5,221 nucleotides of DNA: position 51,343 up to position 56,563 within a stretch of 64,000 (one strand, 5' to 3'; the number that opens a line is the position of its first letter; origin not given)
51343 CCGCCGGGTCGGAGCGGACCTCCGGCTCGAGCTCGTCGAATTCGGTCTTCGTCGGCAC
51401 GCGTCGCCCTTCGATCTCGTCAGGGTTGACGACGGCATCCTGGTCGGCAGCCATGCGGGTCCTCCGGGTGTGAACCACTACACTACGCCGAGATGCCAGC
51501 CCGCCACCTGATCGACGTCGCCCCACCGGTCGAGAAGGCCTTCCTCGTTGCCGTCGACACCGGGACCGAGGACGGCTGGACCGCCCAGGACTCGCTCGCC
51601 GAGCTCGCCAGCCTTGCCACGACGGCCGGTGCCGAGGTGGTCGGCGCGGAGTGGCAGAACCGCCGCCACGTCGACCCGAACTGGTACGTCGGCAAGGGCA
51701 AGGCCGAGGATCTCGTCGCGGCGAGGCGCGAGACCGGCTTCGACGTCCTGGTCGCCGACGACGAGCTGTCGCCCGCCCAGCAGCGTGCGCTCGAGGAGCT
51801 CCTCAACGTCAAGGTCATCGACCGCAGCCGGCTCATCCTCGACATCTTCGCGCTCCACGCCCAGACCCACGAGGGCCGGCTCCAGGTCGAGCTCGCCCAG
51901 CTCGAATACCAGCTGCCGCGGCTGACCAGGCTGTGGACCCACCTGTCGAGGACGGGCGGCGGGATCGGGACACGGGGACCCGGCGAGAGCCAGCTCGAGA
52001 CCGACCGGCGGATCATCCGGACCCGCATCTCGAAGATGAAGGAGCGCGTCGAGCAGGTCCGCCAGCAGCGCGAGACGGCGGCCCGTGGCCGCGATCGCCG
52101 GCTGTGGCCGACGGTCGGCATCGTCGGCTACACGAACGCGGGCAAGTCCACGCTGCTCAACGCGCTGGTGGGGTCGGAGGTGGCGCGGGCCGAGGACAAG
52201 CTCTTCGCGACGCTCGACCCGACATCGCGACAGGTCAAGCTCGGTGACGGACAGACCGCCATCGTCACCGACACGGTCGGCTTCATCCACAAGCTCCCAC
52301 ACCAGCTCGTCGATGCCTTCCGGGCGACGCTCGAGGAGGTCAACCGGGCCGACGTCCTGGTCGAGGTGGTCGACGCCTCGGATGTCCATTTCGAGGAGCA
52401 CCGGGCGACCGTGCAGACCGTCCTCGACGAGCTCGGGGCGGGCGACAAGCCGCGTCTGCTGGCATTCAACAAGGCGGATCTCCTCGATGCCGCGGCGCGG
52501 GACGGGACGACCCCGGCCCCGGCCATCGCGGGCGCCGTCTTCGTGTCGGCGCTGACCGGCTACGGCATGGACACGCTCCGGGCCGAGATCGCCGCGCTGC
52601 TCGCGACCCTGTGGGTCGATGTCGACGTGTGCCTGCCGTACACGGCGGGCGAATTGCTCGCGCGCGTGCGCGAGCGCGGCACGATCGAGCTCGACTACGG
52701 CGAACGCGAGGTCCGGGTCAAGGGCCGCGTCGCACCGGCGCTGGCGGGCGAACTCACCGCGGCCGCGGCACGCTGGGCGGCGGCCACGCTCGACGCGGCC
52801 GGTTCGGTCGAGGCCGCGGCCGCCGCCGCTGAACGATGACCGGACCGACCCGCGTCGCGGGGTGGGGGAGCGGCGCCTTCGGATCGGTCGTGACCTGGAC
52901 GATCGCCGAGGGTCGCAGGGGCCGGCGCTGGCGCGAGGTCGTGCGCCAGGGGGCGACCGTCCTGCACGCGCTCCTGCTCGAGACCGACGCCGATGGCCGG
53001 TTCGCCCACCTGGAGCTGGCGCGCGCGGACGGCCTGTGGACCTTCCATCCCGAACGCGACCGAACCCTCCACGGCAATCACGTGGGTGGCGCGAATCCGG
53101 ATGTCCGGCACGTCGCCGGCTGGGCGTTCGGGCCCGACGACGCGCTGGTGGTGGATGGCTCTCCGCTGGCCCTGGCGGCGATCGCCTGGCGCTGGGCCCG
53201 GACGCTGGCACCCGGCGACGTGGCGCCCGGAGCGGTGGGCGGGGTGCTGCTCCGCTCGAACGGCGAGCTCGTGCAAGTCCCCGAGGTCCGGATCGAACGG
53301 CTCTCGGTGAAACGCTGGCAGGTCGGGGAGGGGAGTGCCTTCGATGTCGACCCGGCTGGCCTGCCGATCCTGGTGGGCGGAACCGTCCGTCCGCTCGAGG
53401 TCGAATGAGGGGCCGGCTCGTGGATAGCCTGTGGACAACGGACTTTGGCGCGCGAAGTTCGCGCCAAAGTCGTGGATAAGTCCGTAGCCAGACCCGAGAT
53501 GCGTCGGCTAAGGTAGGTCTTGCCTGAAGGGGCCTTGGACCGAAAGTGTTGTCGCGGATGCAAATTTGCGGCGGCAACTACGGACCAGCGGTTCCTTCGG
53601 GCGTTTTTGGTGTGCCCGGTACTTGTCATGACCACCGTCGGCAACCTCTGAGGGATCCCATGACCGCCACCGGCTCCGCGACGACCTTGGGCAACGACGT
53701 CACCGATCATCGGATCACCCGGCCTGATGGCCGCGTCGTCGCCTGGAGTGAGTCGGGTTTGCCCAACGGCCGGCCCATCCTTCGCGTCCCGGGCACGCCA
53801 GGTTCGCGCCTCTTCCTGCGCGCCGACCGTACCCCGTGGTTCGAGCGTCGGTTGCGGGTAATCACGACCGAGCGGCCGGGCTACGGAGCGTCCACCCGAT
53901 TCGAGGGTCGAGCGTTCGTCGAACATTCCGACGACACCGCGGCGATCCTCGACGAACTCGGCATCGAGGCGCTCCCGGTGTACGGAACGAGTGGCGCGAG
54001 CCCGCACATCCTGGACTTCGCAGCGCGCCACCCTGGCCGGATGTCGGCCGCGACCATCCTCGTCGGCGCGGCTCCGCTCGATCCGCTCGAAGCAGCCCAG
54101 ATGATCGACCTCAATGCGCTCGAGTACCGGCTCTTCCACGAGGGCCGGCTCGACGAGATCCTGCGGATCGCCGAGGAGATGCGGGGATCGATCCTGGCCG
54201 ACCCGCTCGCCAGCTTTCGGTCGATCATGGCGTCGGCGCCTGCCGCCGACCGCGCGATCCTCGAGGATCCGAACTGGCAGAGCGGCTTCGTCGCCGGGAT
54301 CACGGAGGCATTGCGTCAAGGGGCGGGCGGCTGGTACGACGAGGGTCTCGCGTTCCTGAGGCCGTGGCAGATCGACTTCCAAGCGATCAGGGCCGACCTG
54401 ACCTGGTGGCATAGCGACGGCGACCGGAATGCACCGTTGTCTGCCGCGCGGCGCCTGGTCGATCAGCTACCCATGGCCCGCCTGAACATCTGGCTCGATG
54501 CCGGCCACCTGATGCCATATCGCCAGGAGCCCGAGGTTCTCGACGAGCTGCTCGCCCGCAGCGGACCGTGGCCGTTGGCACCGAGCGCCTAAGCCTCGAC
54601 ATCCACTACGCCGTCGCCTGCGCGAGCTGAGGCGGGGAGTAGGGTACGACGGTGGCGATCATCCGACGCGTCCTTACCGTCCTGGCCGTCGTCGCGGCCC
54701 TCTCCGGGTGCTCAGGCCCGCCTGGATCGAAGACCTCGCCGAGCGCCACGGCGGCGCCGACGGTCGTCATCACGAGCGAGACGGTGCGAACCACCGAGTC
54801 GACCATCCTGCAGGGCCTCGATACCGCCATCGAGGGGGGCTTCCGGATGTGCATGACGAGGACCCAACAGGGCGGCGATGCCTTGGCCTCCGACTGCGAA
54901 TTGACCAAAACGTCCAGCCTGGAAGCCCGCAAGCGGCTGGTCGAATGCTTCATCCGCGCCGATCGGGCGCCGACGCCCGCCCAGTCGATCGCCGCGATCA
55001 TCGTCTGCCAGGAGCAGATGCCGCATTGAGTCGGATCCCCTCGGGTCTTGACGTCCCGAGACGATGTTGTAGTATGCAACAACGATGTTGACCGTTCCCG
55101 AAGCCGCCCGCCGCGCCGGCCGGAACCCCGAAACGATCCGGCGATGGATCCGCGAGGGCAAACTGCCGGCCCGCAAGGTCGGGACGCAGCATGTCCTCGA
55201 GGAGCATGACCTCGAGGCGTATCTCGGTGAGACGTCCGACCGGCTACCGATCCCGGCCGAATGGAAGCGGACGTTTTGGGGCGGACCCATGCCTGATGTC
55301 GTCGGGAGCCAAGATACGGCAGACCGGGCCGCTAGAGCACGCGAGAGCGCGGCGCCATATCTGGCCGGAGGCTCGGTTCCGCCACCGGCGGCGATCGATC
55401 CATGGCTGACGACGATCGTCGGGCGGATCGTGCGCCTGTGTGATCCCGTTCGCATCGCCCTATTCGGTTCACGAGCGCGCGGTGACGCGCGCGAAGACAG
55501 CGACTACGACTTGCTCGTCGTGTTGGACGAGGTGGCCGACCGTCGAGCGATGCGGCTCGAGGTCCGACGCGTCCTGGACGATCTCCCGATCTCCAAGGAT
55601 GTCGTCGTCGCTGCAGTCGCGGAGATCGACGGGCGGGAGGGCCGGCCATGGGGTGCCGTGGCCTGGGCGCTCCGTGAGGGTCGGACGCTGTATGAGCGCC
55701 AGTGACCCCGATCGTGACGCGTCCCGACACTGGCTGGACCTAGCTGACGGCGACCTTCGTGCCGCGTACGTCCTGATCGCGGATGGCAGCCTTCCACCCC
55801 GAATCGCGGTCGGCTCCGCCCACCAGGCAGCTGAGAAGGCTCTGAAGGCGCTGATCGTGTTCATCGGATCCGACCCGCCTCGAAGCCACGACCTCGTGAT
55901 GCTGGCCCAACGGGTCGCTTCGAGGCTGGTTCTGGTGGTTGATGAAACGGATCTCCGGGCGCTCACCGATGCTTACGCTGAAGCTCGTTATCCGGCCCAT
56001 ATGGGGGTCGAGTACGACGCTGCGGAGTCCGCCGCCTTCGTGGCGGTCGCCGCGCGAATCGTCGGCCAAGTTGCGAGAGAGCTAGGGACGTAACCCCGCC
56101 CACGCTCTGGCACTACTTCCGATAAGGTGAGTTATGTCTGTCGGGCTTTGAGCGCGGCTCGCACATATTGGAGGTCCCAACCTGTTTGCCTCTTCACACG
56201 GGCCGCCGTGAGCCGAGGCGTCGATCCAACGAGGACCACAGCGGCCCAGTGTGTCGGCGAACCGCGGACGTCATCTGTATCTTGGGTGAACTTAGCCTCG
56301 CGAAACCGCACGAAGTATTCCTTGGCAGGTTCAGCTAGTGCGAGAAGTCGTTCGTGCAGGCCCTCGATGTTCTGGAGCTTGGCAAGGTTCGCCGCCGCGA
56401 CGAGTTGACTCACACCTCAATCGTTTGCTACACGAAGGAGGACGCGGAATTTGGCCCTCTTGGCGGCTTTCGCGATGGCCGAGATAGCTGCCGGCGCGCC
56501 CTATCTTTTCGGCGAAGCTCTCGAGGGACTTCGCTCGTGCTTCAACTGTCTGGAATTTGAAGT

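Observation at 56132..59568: Tightly coupled candidate defence operon: RM stub, Zn-ribbon membrane protein, DUF2075 nuclease-helicase, HEPN, alarmone-synthetase remnant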

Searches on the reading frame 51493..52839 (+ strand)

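Call 97: search_protein_families(library=pfam, proteins=[window:51493-52839:+], max_evalue=0.001)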
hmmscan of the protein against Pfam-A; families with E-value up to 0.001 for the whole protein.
window:51493-52839:+ (448 aa): 9 families
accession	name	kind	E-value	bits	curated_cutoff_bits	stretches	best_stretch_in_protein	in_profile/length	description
PF16360.10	GTP-bdg_M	-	2.4e-32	111.7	29.5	1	122-200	1-79/79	GTP-binding GTPase Middle Region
PF13167.11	GTP-bdg_N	-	1.1e-30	106.5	25.4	1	33-120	2-89/89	GTP-binding GTPase N-terminal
PF01926.29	MMR_HSR1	-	2.4e-22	79.6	21.9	1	207-327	1-113/113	50S ribosome-binding GTPase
PF00350.29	Dynamin_N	-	0.00015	22.3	27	1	208-231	1-24/168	Dynamin family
PF02492.25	cobW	-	0.00018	21.6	20.7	0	255-335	85-160/180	CobW/HypB/UreG, nucleotide-binding domain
PF02421.24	FeoB_N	-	0.00021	21.3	27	1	207-330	2-117/156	Ferrous iron transport protein B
PF19275.4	HflX_C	-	0.00051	20.5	26.4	0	348-399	12-63/102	HflX C-terminal domain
PF00025.27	Arf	-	0.00073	19.5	22.3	0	210-336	19-133/174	ADP-ribosylation factor family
PF00005.33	ABC_tran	-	0.00075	20.5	25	0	207-316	13-111/137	ABC transporter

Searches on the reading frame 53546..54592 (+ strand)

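Call 97: search_protein_families(library=pfam, proteins=[window:53546-54592:+], max_evalue=0.001)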
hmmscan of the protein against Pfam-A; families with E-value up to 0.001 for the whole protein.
window:53546-54592:+ (348 aa): 1 family
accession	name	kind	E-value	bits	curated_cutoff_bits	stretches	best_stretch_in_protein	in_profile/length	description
PF00561.26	Abhydrolase_1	-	3.8e-10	40.3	25.8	1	79-323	4-240/245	alpha/beta hydrolase fold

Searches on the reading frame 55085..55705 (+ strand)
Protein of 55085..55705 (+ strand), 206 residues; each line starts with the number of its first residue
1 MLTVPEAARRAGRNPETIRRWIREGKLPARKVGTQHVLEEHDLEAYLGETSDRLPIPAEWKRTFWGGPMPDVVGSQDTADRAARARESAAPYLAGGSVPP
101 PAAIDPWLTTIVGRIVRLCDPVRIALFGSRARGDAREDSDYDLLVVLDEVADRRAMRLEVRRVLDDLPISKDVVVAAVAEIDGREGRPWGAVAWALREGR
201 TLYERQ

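Call 3: search_protein_families(library=pfam, proteins=[window:55085-55705:+], max_evalue=0.01)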
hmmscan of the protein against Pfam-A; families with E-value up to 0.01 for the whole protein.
window:55085-55705:+ (206 aa): 7 families
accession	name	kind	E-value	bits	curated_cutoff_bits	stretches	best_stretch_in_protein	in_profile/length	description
PF12728.13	HTH_17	-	4.1e-12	46.6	27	1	1-48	1-48/51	Helix-turn-helix domain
PF01909.29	NTP_transf_2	-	2.6e-10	41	21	1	121-167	14-55/93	Nucleotidyltransferase domain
PF18765.7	Polbeta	-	3e-09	37.4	26.9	1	122-173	14-64/93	Polymerase beta, Nucleotidyltransferase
PF00376.29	MerR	-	0.00012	22.3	28.2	1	6-30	4-29/38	MerR family regulatory protein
PF13411.12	MerR_1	-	0.0003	21.3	21.6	1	3-38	2-38/69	MerR HTH family regulatory protein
PF07825.17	Exc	-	0.0068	16.8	23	0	9-41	10-47/77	Excisionase-like protein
PF13518.12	HTH_28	-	0.008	16.7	25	0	3-23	14-34/52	Helix-turn-helix domain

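Call 4: search_protein_families(library=padloc, proteins=[window:55085-55705:+], max_evalue=0.01)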
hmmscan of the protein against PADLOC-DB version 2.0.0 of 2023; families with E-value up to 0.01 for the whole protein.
window:55085-55705:+ (206 aa): 9 families
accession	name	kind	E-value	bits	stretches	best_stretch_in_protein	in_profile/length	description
PDLC04903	PDC-S09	-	4.9e-11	40.9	1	123-178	28-83/108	-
PDLC04907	PDC-S09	-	1.7e-09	35.8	1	111-155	17-61/114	-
PDLC04133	mad1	-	1.1e-08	33.2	1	2-44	6-48/60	mads_1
PDLC04902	PDC-S09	-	1.7e-08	32.7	1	122-161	22-61/97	-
PDLC04904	PDC-S09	-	9e-08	30.3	1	123-155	27-58/104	-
PDLC04906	PDC-S09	-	1.7e-06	26.3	1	123-167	26-70/98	-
PDLC04368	PDC-M05A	-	0.00064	17.6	1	124-154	109-140/201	-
PDLC04369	PDC-M05A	-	0.00075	17.2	1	122-152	103-134/201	-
PDLC04905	PDC-S09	-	0.00095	17.5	1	122-157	22-59/101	-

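Call 20: search_protein_families(library=ncbifam, proteins=[window:55085-55705:+], max_evalue=0.1)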
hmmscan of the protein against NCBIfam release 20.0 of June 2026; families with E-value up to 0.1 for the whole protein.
window:55085-55705:+ (206 aa): 9 families
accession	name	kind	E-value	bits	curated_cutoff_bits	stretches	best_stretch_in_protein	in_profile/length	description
TIGR01764.1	excise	domain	1.6e-08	34.8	28.8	1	2-47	2-47/49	excisionase family DNA-binding protein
NF047752.1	MntA_antitoxin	equivalog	2e-08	34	60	1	121-167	7-52/106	type VII toxin-antitoxin system MntA family adenylyltransferase antitoxin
NF051895.1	anti_phage_HalB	equivalog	1.2e-06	28.3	190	1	124-151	2-29/211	anti-phage Hailong system nucleotidyltransferase HalB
NF012212.1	ANT_9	subfamily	0.0023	17.2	340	1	124-174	24-71/249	aminoglycoside nucleotidyltransferase ANT(9)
NF033518.0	transpos_IS607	equivalog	0.0069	15.9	110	1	6-50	2-47/187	IS607 family transposase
NF028535.0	ANT_4p_II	subfamily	0.015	14.6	350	1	118-156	16-56/251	ANT(4')-II family aminoglycoside nucleotidyltransferase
NF046037.1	carphisopro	domain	0.028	14.6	38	1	6-32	13-39/54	carph-isopro domain-containing protein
NF033787.1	HTH_BldC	subfamily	0.028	14.2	77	1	2-29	3-30/49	BldC family transcriptional regulator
NF047737.1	antiphage_MADS1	equivalog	0.044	14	80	1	3-45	5-47/49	methylation-associated defense system helix-turn-helix domain-containing protein MAD1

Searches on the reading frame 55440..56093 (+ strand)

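Call 3: search_protein_families(library=pfam, proteins=[window:55440-56093:+], max_evalue=0.01)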
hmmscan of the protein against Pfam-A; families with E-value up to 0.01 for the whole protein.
window:55440-56093:+ (217 aa): 1 family
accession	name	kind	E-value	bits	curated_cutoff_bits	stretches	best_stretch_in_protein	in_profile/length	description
PF05168.19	HEPN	-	5.2e-17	62.5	22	1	96-199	2-104/117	HEPN domain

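Call 4: search_protein_families(library=padloc, proteins=[window:55440-56093:+], max_evalue=0.01)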
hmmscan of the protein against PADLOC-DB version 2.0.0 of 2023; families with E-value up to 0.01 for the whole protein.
window:55440-56093:+ (217 aa): 0 families

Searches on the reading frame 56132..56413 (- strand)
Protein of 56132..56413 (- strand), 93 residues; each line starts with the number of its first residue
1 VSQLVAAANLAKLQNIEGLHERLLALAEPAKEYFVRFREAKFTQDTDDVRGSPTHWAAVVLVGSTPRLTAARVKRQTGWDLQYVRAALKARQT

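Call 3: search_protein_families(library=pfam, proteins=[window:56132-56413:-], max_evalue=0.01)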
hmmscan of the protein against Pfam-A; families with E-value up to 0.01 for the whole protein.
window:56132-56413:- (93 aa): 0 families

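Call 4: search_protein_families(library=padloc, proteins=[window:56132-56413:-], max_evalue=0.01)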
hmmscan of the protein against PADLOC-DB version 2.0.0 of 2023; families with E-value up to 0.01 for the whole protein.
window:56132-56413:- (93 aa): 0 families

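Call 20: search_protein_families(library=ncbifam, proteins=[window:56132-56413:-], max_evalue=0.1)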
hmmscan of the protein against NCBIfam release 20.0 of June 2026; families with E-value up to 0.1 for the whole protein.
window:56132-56413:- (93 aa): 1 family
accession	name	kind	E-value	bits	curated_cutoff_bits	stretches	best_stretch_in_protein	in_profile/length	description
NF005904.0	PRK07883.1-2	equivalog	0.015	13.6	969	1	3-86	406-489/584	DEDD exonuclease domain-containing protein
